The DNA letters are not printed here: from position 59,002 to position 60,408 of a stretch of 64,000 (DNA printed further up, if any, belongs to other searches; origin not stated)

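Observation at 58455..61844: Sigma-54-controlled REC - MinD/BY-kinase-like ATPase - FemAB/CelD-like GNAT module next to its likely bEBP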

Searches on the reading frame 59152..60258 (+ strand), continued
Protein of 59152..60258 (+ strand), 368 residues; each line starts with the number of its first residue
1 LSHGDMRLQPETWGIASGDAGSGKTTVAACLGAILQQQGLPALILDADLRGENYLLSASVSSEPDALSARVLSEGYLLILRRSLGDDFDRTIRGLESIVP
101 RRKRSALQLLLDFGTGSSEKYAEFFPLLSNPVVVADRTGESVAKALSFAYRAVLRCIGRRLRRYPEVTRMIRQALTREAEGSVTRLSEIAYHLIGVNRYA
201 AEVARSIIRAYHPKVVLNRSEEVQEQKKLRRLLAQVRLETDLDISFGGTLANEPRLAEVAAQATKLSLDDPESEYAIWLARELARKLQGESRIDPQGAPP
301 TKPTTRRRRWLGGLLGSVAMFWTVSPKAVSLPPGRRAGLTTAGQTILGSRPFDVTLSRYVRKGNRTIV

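Call 71: find_encoding_contigs(protein=P0105, flank=7000, max_places=4)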
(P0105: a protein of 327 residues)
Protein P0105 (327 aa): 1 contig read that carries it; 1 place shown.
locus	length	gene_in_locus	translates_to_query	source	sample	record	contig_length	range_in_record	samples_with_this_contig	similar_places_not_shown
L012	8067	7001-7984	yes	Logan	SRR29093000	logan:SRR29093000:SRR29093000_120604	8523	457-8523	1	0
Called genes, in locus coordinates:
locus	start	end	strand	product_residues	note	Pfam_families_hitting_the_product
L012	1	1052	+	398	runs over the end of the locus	PF00015:MCPsignal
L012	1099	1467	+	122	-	PF00072:Response_reg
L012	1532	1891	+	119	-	PF01740:STAS, PF13466:STAS_2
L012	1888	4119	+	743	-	PF01627:Hpt, PF02895:H-kinase_dim, PF02518:HATPase_c, PF01584:CheW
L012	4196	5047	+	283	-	PF03705:CheR_N, PF01739:CheR, PF08241:Methyltransf_11 (weak), PF13847:Methyltransf_31 (weak), PF13649:Methyltransf_25 (faint), PF08242:Methyltransf_12 (weak)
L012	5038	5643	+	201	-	PF03975:CheD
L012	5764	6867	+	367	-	PF00072:Response_reg, PF01339:CheB_methylest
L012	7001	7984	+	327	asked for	PF01656:CbiA, PF10609:ParA, PF13614:AAA_31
